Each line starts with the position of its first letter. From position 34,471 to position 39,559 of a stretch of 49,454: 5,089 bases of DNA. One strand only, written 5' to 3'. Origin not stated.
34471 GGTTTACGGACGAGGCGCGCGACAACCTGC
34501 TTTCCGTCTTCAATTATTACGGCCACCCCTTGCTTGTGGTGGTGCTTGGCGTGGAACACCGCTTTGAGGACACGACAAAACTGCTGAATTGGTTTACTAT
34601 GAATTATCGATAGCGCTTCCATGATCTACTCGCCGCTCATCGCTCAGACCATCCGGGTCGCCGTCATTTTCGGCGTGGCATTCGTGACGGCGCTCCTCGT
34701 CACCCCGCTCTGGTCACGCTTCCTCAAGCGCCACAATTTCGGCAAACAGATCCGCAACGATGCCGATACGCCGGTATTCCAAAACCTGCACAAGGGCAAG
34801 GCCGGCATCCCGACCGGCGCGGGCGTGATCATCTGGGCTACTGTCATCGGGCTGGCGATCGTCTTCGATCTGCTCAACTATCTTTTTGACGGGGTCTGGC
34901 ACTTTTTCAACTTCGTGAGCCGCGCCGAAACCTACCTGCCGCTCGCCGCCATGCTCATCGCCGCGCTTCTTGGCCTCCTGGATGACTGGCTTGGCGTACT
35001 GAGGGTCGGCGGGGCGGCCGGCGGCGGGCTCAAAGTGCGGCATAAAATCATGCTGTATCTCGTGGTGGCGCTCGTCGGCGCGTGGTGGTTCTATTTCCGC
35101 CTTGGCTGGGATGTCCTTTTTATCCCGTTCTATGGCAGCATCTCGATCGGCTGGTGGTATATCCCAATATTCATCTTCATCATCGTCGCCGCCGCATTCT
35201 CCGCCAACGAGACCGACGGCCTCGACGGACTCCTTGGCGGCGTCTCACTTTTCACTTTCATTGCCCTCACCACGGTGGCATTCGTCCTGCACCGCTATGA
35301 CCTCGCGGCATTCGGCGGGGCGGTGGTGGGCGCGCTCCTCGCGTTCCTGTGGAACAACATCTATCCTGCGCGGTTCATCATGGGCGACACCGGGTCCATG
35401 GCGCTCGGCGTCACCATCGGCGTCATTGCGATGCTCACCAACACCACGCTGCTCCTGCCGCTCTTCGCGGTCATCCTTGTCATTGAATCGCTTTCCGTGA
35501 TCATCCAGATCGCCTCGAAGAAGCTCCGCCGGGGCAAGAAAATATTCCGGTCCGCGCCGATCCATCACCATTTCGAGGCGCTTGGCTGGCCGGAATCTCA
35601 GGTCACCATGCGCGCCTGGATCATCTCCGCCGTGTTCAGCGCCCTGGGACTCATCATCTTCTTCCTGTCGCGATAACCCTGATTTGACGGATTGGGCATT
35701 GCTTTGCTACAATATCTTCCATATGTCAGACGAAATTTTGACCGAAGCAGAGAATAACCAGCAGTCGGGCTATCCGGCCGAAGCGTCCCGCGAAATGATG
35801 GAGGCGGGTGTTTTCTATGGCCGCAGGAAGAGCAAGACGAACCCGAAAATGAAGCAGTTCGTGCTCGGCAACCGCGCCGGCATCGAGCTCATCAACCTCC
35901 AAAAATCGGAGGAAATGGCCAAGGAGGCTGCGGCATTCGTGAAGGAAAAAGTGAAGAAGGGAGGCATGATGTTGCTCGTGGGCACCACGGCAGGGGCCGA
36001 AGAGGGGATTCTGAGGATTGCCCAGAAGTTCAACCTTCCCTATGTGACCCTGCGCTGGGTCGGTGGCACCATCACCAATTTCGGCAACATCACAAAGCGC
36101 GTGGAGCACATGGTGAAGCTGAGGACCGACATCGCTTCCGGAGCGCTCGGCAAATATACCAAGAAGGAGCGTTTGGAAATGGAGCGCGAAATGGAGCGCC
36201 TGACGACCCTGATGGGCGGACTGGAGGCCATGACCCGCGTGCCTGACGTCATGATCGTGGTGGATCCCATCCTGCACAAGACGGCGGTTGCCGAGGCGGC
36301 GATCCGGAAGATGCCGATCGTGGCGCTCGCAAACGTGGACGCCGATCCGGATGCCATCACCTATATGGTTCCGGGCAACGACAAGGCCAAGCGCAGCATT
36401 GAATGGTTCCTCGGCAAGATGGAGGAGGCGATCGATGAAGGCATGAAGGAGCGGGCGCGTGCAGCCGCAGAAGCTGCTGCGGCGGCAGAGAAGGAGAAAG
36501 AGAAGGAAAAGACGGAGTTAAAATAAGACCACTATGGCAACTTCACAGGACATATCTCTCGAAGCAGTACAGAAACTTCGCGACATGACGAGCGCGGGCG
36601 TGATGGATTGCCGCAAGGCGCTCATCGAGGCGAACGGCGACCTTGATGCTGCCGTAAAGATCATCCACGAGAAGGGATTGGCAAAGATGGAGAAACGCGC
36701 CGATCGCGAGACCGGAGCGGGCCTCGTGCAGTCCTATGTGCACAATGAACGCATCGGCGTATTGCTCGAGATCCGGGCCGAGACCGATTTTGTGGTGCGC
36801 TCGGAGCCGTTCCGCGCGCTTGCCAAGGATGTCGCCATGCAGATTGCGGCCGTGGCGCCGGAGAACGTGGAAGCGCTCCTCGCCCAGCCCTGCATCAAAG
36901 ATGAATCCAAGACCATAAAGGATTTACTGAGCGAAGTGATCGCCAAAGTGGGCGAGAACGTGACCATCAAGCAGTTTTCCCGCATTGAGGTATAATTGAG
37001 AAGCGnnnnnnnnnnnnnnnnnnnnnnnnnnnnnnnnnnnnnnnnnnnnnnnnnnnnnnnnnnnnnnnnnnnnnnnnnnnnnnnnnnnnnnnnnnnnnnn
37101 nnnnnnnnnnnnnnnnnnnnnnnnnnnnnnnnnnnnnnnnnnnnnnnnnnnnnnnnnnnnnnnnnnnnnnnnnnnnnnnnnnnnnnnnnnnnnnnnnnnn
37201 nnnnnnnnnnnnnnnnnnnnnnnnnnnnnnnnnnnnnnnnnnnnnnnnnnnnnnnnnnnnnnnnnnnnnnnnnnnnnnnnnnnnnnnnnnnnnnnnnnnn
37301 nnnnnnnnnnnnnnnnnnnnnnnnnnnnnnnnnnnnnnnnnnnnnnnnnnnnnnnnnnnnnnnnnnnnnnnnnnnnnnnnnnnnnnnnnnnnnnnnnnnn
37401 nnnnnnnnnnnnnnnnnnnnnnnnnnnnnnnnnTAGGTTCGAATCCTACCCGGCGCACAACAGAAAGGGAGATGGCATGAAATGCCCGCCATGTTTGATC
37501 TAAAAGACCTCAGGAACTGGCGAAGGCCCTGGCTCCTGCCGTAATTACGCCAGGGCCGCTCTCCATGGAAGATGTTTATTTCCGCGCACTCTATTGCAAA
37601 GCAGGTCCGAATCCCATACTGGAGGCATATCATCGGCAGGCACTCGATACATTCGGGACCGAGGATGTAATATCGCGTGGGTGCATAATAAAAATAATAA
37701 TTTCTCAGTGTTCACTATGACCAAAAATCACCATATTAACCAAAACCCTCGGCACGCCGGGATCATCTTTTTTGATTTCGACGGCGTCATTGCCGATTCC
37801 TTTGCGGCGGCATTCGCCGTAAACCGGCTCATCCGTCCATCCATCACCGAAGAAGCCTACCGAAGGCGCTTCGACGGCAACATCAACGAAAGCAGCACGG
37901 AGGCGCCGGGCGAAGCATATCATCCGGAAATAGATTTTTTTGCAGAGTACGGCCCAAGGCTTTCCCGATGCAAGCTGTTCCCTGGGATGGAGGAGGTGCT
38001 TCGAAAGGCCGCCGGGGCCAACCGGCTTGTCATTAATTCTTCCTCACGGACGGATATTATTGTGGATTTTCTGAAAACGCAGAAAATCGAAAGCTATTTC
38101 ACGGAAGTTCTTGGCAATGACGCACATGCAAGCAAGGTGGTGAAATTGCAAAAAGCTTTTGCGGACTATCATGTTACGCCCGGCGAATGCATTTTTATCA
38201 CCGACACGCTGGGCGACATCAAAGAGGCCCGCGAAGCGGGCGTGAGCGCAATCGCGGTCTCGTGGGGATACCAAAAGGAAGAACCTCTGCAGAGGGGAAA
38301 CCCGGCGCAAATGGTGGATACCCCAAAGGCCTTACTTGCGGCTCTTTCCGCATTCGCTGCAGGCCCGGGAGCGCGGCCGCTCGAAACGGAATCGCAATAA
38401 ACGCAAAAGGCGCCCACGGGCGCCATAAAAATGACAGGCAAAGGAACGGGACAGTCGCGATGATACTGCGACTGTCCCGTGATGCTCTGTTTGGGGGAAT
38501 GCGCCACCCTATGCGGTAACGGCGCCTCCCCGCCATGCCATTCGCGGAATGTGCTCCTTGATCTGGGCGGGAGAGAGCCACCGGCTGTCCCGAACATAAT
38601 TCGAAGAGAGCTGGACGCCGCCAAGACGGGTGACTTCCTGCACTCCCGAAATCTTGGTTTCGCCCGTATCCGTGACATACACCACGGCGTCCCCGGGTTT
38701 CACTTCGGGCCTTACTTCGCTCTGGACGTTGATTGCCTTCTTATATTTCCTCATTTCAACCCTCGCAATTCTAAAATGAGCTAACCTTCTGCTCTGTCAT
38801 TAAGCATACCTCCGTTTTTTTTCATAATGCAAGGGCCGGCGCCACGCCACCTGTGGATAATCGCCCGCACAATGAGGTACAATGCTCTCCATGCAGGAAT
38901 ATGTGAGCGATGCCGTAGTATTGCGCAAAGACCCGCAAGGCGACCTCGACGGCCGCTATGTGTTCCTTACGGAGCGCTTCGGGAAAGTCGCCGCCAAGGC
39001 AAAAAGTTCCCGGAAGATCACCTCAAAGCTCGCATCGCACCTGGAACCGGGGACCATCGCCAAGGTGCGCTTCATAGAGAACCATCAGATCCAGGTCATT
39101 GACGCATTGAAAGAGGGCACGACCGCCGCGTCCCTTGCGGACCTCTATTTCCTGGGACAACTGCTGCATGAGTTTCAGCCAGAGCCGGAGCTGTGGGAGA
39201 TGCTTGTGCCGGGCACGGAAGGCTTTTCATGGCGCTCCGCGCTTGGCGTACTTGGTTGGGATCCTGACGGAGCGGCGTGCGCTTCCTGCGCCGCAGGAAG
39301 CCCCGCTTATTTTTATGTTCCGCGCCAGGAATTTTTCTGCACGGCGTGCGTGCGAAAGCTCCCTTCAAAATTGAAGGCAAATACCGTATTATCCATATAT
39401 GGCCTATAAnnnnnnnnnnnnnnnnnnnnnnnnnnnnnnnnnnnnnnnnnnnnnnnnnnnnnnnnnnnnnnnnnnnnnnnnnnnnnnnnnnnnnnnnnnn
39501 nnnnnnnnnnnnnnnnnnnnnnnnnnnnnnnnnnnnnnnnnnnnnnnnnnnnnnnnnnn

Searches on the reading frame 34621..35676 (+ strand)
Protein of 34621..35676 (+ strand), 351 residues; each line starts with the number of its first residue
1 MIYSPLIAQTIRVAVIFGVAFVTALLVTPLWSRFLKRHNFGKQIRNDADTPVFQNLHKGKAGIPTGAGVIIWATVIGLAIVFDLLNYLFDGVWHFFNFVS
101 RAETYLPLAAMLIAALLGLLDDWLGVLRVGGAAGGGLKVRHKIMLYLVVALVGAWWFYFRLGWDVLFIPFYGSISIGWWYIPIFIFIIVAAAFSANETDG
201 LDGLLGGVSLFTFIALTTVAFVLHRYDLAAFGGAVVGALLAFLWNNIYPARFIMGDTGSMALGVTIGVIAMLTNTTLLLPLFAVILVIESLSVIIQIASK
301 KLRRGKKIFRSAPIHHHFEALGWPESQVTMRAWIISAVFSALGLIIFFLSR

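Call 39: search_protein_families(library=pfam, proteins=[window:34621-35676:+], max_evalue=0.001)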
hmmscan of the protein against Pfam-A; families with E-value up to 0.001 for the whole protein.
window:34621-35676:+ (351 aa): 1 family
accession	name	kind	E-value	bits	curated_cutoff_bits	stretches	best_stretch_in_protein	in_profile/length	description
PF00953.26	Glycos_transf_4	-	1.3e-26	93.9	27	1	108-272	5-158/160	Glycosyl transferase family 4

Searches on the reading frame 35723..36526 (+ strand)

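Call 39: search_protein_families(library=pfam, proteins=[window:35723-36526:+], max_evalue=0.001)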
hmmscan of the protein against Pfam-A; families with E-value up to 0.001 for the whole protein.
window:35723-36526:+ (267 aa): 1 family
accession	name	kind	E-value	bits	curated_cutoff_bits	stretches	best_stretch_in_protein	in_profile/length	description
PF00318.25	Ribosomal_S2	-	6.1e-65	218.9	26.1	1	25-240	1-216/216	Ribosomal protein S2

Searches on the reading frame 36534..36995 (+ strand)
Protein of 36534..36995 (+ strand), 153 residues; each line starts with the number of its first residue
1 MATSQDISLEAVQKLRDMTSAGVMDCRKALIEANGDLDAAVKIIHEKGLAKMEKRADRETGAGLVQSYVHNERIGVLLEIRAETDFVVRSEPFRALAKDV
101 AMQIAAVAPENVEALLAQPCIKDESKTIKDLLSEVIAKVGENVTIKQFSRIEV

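Call 39: search_protein_families(library=pfam, proteins=[window:36534-36995:+], max_evalue=0.001)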
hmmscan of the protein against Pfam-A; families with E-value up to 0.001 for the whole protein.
window:36534-36995:+ (153 aa): 1 family
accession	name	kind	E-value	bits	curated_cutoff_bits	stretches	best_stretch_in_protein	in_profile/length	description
PF00889.24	EF_TS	-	2.6e-18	66.8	27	1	75-152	1-76/204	Elongation factor TS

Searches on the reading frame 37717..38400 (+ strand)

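Call 39: search_protein_families(library=pfam, proteins=[window:37717-38400:+], max_evalue=0.001)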
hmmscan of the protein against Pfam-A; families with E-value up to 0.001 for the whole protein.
window:37717-38400:+ (227 aa): 4 families
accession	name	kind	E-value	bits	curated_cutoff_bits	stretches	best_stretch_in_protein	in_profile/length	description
PF13419.12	HAD_2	-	3.8e-17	63.4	23.8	1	17-181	1-178/178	Haloacid dehalogenase-like hydrolase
PF00702.32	Hydrolase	-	2.7e-09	38.1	26.4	1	16-175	3-191/191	haloacid dehalogenase-like hydrolase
PF13242.12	Hydrolase_like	-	3.1e-06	27.5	22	1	145-201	11-70/75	HAD-hyrolase-like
PF12710.13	HAD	-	7.7e-06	26.9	27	1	17-169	1-186/189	haloacid dehalogenase-like hydrolase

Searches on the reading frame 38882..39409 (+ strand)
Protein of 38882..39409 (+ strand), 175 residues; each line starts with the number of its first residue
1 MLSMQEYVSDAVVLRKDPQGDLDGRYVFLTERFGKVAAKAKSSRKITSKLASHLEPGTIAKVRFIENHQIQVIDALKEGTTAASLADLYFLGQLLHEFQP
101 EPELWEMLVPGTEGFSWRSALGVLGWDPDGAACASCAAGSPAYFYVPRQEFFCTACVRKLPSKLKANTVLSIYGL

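Call 62: search_protein_families(library=pfam, proteins=[window:38882-39409:+], max_evalue=0.001)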
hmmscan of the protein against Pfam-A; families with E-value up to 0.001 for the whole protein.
window:38882-39409:+ (175 aa): 1 family
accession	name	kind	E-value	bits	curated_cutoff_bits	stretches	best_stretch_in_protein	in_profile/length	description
PF11967.14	RecO_N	-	1.3e-08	35.2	27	1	4-74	1-72/80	Recombination protein O N terminal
